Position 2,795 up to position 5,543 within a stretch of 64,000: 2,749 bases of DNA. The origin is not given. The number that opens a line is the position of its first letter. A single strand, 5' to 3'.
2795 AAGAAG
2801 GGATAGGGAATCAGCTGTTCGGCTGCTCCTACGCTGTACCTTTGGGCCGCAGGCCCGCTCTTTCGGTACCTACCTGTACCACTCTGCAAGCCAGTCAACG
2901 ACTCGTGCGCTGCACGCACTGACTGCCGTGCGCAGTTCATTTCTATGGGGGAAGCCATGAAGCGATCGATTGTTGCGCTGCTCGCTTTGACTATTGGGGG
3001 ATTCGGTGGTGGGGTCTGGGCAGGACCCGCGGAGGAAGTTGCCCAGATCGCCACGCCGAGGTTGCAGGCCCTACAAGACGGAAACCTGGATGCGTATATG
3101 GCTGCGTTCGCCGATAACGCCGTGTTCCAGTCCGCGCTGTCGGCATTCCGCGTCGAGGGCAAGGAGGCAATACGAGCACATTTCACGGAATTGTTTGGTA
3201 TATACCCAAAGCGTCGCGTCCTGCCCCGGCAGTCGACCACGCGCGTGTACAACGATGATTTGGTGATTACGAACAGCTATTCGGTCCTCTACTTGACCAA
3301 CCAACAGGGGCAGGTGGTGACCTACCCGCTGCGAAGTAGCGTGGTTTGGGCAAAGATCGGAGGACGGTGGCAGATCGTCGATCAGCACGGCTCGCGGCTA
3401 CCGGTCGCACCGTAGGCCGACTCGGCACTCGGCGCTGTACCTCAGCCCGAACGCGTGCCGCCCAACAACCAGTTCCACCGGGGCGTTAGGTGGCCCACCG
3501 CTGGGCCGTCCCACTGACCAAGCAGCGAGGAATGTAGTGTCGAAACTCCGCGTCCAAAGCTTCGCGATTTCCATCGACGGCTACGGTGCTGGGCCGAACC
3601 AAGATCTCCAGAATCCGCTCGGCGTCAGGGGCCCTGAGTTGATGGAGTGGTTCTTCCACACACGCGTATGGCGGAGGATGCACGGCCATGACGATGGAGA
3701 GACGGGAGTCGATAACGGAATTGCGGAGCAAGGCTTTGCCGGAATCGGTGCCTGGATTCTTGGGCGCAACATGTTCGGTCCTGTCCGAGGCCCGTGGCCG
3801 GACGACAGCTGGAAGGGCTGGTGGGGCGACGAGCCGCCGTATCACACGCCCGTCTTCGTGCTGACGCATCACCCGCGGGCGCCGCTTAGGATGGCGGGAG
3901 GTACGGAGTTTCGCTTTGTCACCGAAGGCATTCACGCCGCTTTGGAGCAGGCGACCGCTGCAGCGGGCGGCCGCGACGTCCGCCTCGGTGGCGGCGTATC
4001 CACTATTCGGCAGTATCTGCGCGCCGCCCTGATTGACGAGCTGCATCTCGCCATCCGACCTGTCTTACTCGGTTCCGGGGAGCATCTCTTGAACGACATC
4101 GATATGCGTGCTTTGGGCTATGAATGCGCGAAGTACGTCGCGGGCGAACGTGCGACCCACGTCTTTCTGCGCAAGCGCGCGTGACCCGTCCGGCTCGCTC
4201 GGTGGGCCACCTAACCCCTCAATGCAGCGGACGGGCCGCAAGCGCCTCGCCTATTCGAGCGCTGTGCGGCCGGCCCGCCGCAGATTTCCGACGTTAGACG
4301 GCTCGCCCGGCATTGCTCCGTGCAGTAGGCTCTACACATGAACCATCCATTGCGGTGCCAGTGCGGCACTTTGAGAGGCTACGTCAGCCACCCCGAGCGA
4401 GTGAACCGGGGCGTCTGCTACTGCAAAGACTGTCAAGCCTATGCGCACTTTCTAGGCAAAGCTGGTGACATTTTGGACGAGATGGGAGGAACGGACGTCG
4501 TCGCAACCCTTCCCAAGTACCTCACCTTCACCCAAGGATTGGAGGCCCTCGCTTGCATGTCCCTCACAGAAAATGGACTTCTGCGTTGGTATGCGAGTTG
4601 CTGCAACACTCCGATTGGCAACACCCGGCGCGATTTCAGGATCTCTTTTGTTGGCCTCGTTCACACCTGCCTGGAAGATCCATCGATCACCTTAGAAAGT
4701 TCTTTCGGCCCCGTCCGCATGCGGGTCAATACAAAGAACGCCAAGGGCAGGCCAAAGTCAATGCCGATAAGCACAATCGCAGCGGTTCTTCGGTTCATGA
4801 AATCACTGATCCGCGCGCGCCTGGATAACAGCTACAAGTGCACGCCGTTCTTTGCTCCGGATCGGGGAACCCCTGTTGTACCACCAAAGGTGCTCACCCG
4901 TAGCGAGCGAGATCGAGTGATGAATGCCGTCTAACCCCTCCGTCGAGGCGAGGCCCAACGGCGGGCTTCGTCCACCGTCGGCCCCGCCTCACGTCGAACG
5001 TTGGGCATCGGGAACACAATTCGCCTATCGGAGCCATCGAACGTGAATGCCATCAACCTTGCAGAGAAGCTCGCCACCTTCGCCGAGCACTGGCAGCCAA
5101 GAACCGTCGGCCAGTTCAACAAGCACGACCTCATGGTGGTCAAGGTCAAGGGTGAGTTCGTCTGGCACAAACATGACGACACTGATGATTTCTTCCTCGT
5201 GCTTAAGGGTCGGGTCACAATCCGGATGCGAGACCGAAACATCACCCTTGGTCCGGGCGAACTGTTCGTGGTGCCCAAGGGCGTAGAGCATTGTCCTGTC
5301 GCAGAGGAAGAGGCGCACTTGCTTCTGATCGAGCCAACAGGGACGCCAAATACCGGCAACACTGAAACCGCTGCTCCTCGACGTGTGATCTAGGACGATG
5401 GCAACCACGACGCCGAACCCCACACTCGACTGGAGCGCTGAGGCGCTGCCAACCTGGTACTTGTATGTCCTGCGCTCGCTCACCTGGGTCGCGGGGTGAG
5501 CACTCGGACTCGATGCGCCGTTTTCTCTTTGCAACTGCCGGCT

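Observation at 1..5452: Integron cassette array with canonical attC sites and self-complementary cassette ends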

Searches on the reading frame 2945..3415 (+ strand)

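Call 6: search_protein_families(library=pfam, proteins=[window:2945-3415:+], max_evalue=0.01)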
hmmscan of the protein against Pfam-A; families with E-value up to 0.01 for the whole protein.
window:2945-3415:+ (156 aa): 5 families
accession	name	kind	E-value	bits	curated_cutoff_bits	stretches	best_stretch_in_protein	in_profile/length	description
PF08332.16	CaMKII_AD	-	4.8e-12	46.6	22.1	1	30-151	3-126/128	Calcium/calmodulin dependent protein kinase II association domain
PF14534.12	DUF4440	-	5.4e-11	43.3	25.2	1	39-144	8-107/107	Domain of unknown function (DUF4440)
PF13474.12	SnoaL_3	-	6.7e-10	39.8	22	1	36-153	5-119/121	SnoaL-like domain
PF12680.13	SnoaL_2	-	3.6e-09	37.6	27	1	41-141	6-98/102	SnoaL-like domain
PF13577.12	SnoaL_4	-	0.00017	22.1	24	1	30-145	7-123/126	SnoaL-like domain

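Call 86: search_protein_families(library=padloc, proteins=[window:2945-3415:+], max_evalue=0.01)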
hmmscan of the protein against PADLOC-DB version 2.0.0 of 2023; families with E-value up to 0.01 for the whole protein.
window:2945-3415:+ (156 aa): 0 families

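Call 87: search_protein_families(library=ncbifam, proteins=[window:2945-3415:+], max_evalue=0.001)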
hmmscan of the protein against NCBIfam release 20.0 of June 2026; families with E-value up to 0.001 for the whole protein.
window:2945-3415:+ (156 aa): 1 family
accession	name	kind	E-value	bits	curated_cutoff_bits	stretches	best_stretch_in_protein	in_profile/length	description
TIGR02246.1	TIGR02246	subfamily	4.2e-11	42.9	33.95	1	30-149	4-123/128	SgcJ/EcaC family oxidoreductase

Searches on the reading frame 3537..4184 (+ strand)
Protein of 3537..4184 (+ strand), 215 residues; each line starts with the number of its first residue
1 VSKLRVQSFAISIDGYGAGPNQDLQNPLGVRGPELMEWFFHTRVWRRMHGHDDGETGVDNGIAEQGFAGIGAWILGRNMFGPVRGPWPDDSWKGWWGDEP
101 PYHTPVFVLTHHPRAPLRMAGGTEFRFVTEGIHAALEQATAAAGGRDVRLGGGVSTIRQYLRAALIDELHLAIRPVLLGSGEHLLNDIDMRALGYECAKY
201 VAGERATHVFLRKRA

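Call 6: search_protein_families(library=pfam, proteins=[window:3537-4184:+], max_evalue=0.01)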
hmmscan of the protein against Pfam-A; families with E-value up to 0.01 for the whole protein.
window:3537-4184:+ (215 aa): 1 family
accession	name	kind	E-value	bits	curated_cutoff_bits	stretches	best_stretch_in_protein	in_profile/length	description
PF01872.23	RibD_C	-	9.5e-17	61.9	24.1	1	8-201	6-189/197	RibD C-terminal domain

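Call 86: search_protein_families(library=padloc, proteins=[window:3537-4184:+], max_evalue=0.01)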
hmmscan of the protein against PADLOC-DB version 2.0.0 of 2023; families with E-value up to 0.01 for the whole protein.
window:3537-4184:+ (215 aa): 0 families

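Call 87: search_protein_families(library=ncbifam, proteins=[window:3537-4184:+], max_evalue=0.001)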
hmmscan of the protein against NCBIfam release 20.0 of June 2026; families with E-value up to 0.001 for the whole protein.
window:3537-4184:+ (215 aa): 1 family
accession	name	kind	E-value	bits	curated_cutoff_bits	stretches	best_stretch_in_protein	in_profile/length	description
NF010663.0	PRK14059.1-1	equivalog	0.00041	19.8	184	1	141-185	174-218/253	pyrimidine reductase family protein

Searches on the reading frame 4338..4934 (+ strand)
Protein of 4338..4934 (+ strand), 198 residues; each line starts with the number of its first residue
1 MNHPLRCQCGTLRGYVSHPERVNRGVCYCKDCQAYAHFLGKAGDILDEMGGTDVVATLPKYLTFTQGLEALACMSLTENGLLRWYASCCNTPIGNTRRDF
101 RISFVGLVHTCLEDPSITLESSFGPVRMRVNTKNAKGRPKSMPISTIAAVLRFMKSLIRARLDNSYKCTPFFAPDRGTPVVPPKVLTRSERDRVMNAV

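Call 6: search_protein_families(library=pfam, proteins=[window:4338-4934:+], max_evalue=0.01)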
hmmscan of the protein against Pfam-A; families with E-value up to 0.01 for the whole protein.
window:4338-4934:+ (198 aa): 2 families
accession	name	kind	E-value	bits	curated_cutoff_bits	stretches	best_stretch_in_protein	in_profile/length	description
PF19648.5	DUF6151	-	4.2e-29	102.2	27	1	4-154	6-163/188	Family of unknown function (DUF6151)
PF04828.22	GFA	-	0.0056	17.2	24.3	1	6-35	5-33/115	Glutathione-dependent formaldehyde-activating enzyme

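Call 10: find_encoding_contigs(protein=window:4338-4934:+, flank=10000, max_places=6)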
Protein window:4338-4934:+ (198 aa): no gene with exactly this product is on record in the collection.

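Call 86: search_protein_families(library=padloc, proteins=[window:4338-4934:+], max_evalue=0.01)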
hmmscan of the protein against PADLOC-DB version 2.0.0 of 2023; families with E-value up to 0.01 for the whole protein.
window:4338-4934:+ (198 aa): 0 families

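Call 87: search_protein_families(library=ncbifam, proteins=[window:4338-4934:+], max_evalue=0.001)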
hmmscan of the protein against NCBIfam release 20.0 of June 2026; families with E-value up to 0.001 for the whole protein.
window:4338-4934:+ (198 aa): 0 families

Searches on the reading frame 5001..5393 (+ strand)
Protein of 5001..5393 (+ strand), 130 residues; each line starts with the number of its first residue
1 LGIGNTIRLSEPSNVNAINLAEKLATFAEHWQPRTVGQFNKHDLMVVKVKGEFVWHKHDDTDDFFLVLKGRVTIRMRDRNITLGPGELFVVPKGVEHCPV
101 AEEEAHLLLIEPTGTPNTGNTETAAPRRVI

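Call 6: search_protein_families(library=pfam, proteins=[window:5001-5393:+], max_evalue=0.01)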
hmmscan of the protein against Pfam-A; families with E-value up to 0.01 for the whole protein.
window:5001-5393:+ (130 aa): 9 families
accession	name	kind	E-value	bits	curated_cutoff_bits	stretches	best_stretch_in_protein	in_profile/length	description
PF07883.17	Cupin_2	-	7.2e-14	51.7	27.2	1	44-109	2-68/70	Cupin domain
PF02311.25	AraC_binding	-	4e-05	23.8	21.1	1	53-102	16-64/135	AraC-like ligand binding domain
PF00190.28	Cupin_1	-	4.3e-05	23.5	22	1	54-125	47-125/151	Cupin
PF05899.18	Cupin_3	-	0.00011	22.3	23.5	1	55-96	19-61/74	EutQ-like cupin domain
PF00027.35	cNMP_binding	-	0.00025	21.4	27.5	1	50-89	6-51/89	Cyclic nucleotide-binding domain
PF06052.18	3-HAO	-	0.00033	20.8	25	1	14-111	3-107/151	3-hydroxyanthranilic acid dioxygenase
PF11699.14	CENP-C_C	-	0.0011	19.6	29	1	64-105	36-79/85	Mif2/CENP-C like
PF12852.13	Cupin_6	-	0.0011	19.1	26.7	1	63-113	36-88/183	Cupin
PF08007.18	JmjC_2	-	0.006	16.6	22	1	39-105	42-112/127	JmjC domain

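Call 86: search_protein_families(library=padloc, proteins=[window:5043-5393:+], max_evalue=0.01)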
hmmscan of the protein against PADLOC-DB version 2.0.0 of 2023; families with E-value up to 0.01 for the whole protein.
window:5043-5393:+ (116 aa): 0 families

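Call 87: search_protein_families(library=ncbifam, proteins=[window:5043-5393:+], max_evalue=0.001)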
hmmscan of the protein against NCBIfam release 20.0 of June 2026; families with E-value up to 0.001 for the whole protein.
window:5043-5393:+ (116 aa): 2 families
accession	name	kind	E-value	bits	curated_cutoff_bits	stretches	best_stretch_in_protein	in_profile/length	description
NF009763.0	PRK13264.1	equivalog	1.1e-07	32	220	1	25-101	31-113/178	3-hydroxyanthranilate 3,4-dioxygenase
TIGR03037.1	anthran_nbaC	equivalog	3.4e-06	27.2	145.95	1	26-101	25-106/159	3-hydroxyanthranilate 3,4-dioxygenase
